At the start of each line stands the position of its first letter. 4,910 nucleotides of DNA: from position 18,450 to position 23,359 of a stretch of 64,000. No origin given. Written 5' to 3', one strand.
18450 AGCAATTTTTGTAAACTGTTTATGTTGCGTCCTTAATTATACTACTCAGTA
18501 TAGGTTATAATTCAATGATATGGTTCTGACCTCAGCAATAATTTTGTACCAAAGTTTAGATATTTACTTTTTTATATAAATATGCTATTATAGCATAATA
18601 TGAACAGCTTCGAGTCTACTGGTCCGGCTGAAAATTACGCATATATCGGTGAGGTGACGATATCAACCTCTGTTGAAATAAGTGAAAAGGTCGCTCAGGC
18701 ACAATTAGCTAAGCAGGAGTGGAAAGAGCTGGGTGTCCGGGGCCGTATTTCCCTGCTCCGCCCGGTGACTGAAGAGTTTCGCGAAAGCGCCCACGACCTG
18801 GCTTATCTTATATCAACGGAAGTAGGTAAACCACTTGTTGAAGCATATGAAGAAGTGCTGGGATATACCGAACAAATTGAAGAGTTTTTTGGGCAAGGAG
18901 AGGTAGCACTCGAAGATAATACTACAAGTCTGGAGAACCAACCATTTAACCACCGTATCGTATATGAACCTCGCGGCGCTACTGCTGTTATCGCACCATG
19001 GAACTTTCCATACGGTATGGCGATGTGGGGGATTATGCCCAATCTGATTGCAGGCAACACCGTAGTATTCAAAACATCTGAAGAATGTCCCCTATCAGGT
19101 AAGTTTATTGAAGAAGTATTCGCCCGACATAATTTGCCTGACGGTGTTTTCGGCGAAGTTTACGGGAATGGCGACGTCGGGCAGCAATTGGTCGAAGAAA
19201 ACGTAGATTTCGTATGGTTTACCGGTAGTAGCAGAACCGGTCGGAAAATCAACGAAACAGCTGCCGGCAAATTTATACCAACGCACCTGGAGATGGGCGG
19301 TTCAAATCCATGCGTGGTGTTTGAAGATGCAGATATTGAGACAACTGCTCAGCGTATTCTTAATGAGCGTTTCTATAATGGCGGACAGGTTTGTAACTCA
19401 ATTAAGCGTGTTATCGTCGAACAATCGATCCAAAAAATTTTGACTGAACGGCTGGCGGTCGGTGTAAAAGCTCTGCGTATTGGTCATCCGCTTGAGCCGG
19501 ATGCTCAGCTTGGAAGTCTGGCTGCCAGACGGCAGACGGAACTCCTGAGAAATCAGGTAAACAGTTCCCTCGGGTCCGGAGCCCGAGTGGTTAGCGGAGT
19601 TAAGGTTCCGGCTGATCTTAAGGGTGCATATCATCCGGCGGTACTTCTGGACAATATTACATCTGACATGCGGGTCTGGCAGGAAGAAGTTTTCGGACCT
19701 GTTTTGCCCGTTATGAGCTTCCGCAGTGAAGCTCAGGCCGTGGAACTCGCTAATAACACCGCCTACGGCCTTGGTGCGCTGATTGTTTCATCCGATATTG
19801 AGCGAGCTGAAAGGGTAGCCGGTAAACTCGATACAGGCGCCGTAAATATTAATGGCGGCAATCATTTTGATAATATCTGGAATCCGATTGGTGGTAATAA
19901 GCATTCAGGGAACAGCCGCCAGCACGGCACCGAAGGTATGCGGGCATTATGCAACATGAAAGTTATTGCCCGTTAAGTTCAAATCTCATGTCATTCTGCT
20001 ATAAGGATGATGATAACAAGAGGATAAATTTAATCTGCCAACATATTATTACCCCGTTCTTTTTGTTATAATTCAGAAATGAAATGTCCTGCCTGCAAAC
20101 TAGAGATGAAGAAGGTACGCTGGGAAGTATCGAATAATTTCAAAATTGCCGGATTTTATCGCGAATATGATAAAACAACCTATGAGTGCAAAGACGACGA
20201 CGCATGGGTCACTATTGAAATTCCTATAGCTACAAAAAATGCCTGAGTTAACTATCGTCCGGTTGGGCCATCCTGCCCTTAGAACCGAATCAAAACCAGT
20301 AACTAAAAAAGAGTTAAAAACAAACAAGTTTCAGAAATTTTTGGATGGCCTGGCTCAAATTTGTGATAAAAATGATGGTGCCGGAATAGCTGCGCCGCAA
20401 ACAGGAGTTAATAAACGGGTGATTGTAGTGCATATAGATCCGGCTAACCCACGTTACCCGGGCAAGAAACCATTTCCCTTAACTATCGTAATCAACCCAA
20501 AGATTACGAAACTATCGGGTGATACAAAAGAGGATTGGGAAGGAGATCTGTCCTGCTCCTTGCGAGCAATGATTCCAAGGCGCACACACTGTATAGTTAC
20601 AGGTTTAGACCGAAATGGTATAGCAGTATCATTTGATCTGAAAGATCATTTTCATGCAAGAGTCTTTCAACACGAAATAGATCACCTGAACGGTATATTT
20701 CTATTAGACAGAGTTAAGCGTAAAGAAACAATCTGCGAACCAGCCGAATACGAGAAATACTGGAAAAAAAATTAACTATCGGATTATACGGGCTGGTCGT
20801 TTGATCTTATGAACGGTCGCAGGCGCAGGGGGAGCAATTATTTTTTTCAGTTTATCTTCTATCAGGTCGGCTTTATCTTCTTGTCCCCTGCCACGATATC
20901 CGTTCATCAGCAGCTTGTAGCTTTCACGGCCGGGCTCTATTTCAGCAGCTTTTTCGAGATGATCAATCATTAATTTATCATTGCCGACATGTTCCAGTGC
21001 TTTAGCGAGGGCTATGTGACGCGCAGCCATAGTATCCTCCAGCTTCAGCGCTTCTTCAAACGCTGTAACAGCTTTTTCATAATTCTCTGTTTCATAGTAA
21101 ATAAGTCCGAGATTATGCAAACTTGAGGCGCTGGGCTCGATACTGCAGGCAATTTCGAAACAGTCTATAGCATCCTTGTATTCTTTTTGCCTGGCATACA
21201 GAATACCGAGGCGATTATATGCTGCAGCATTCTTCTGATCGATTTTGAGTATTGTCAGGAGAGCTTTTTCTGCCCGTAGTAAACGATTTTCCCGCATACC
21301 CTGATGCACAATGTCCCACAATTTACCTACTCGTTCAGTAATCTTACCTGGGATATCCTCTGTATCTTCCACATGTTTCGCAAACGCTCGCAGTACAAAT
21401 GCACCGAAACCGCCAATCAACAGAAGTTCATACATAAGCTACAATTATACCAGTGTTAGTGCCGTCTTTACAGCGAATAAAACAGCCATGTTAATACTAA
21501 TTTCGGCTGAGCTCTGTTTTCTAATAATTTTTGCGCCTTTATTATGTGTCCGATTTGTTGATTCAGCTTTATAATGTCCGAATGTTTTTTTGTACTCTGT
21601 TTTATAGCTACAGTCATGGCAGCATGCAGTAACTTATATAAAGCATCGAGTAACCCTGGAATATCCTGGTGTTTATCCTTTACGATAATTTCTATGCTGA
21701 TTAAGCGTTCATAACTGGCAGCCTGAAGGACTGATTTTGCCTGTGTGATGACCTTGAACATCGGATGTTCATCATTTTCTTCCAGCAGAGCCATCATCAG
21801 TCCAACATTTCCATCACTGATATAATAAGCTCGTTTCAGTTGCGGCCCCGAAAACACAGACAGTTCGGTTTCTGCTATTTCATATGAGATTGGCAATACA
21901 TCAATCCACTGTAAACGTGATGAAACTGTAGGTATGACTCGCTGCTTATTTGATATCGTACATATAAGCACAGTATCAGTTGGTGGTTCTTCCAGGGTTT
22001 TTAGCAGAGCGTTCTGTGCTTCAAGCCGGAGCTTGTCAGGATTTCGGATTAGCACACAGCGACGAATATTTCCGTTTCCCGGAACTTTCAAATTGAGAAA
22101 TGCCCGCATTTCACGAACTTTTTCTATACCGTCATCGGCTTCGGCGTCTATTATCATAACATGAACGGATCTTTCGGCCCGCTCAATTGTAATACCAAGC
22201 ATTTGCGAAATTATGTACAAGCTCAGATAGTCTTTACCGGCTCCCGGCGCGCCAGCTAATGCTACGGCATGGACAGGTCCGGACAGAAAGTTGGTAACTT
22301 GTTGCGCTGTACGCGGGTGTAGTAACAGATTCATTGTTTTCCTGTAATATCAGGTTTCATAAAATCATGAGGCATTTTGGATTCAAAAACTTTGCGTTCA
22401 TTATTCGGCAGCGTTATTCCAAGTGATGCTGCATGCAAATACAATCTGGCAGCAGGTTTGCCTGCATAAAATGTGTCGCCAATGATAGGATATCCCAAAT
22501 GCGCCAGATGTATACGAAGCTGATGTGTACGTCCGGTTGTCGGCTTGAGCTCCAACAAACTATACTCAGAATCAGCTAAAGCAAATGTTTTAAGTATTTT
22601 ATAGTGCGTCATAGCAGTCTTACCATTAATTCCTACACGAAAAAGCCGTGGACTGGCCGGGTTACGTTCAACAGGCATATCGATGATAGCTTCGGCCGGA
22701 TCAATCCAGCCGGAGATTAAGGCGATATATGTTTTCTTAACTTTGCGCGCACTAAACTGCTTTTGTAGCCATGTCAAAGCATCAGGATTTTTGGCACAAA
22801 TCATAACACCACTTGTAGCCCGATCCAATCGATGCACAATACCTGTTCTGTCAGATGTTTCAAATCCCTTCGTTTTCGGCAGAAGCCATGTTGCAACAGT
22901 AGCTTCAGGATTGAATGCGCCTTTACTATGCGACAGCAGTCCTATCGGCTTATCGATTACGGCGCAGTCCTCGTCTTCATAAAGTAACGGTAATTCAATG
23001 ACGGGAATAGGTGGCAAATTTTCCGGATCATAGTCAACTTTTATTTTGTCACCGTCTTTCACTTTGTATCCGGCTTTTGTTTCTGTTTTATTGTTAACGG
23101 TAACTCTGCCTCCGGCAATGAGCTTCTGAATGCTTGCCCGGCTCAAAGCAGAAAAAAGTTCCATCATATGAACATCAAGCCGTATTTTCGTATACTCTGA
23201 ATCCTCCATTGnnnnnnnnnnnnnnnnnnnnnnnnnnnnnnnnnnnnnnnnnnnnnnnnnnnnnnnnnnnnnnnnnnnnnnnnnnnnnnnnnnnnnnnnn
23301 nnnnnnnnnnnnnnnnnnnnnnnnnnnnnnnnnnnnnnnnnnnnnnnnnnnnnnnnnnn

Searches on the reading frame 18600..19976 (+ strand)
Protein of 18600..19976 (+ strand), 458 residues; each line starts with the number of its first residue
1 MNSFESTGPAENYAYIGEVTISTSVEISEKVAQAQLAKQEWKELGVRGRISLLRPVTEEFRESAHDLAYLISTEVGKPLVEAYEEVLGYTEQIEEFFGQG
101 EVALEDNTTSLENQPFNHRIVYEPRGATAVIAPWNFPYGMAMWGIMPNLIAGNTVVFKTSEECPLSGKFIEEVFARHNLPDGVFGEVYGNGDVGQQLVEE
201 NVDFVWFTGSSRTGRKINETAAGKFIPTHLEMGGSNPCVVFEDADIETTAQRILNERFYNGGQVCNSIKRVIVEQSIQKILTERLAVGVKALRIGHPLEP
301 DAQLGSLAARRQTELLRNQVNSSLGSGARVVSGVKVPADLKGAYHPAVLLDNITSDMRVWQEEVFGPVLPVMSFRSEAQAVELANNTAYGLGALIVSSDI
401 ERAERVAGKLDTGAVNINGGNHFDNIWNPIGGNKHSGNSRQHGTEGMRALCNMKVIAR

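Call 39: search_protein_families(library=pfam, proteins=[window:18600-19976:+], max_evalue=0.001)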
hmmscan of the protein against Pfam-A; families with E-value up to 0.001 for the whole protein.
window:18600-19976:+ (458 aa): 1 family
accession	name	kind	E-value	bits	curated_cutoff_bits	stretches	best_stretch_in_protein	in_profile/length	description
PF00171.27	Aldedh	-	9.6e-125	417.2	23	1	4-456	9-461/461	Aldehyde dehydrogenase family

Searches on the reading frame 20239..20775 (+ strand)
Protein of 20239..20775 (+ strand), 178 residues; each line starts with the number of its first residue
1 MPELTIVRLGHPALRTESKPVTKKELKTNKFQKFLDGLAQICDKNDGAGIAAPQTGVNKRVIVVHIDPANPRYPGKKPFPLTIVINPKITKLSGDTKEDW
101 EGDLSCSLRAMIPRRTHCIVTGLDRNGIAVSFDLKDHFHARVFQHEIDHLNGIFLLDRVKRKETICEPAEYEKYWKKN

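Call 39: search_protein_families(library=pfam, proteins=[window:20239-20775:+], max_evalue=0.001)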
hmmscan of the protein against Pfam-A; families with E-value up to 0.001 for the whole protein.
window:20239-20775:+ (178 aa): 1 family
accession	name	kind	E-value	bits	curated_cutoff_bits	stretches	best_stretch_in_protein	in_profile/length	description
PF01327.26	Pep_deformylase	-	1.7e-38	132.1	22.8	1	5-163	3-154/156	Polypeptide deformylase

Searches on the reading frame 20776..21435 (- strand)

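Call 39: search_protein_families(library=pfam, proteins=[window:20776-21435:-], max_evalue=0.001)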
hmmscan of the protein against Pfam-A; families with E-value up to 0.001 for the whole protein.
window:20776-21435:- (219 aa): 17 families
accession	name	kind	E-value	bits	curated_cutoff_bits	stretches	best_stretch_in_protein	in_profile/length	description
PF07719.23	TPR_2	-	7.3e-18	63.6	27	2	104-133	2-31/34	Tetratricopeptide repeat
PF00515.34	TPR_1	-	5.3e-17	61.3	27.8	2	70-102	1-33/34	Tetratricopeptide repeat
PF13181.12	TPR_8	-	2.7e-14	52.5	25.7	1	103-133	1-31/34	Tetratricopeptide repeat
PF13424.12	TPR_12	-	3e-12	47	30.1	1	103-165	3-66/77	Tetratricopeptide repeat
PF13414.12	TPR_11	-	9.8e-12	44.8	26.8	1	110-148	1-39/42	TPR repeat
PF13374.12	TPR_10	-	1e-11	44.9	27.5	1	103-132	2-31/42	Tetratricopeptide repeat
PF13176.12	TPR_7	-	9.4e-11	41.4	27.9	1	105-133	1-29/36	Tetratricopeptide repeat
PF13428.12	TPR_14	-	1e-10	41.6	23.5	0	71-105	2-36/44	Tetratricopeptide repeat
PF13432.12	TPR_16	-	4e-10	40.4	32.7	1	48-100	9-61/65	Tetratricopeptide repeat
PF13431.12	TPR_17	-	4.6e-08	33.2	24.4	1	59-90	2-33/34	Tetratricopeptide repeat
PF23914.1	TPR_CcmH_CycH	-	5.6e-08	33.2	42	0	109-153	56-100/158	Cytochrome c-type biogenesis protein H TPR domain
PF13371.12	TPR_9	-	5.2e-07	30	35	0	47-105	6-64/73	Tetratricopeptide repeat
PF14559.12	TPR_19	-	5.9e-07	30.2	25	0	49-93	4-48/68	Tetratricopeptide repeat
PF12895.13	ANAPC3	-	3.1e-06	27.8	27.2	1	83-162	2-81/82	Anaphase-promoting complex, cyclosome, subunit 3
PF13174.12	TPR_6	-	1.4e-05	25.9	26.3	0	106-131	3-28/33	Tetratricopeptide repeat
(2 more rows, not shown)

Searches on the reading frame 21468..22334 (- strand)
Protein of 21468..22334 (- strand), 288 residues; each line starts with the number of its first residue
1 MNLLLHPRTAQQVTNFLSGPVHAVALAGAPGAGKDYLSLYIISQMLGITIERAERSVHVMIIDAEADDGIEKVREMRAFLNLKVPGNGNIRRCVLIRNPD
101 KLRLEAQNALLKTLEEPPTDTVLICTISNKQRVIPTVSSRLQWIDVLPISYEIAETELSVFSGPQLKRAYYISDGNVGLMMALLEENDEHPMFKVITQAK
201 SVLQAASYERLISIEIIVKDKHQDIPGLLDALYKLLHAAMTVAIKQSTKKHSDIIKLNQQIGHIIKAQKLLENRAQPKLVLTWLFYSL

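Call 39: search_protein_families(library=pfam, proteins=[window:21468-22334:-], max_evalue=0.001)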
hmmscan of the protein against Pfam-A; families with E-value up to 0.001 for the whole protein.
window:21468-22334:- (288 aa): 1 family
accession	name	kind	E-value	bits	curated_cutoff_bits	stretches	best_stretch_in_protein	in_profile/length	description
PF13177.12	DNA_pol3_delta2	-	2.6e-17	63.7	27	1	60-148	73-159/161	DNA polymerase III, delta subunit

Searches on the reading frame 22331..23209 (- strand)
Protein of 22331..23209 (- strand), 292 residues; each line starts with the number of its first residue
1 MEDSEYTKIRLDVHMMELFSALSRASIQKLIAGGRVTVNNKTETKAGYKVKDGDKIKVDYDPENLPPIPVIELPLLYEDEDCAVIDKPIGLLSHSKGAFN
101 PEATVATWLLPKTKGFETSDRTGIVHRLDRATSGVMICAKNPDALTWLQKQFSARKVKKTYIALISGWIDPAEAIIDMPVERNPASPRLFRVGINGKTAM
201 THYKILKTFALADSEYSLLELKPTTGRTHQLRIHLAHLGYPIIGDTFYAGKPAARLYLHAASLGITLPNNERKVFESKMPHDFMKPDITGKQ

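Call 39: search_protein_families(library=pfam, proteins=[window:22331-23209:-], max_evalue=0.001)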
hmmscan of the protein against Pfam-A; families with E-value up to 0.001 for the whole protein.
window:22331-23209:- (292 aa): 3 families
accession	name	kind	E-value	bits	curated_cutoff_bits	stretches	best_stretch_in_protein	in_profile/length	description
PF00849.27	PseudoU_synth_2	-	4.9e-33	114.9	26.8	1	83-237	3-152/152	RNA pseudouridylate synthase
PF01479.30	S4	-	3.1e-10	40.1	22.8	1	10-56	2-48/48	S4 domain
PF13275.11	S4_2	-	0.00015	22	24.6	1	28-60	27-59/65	S4 domain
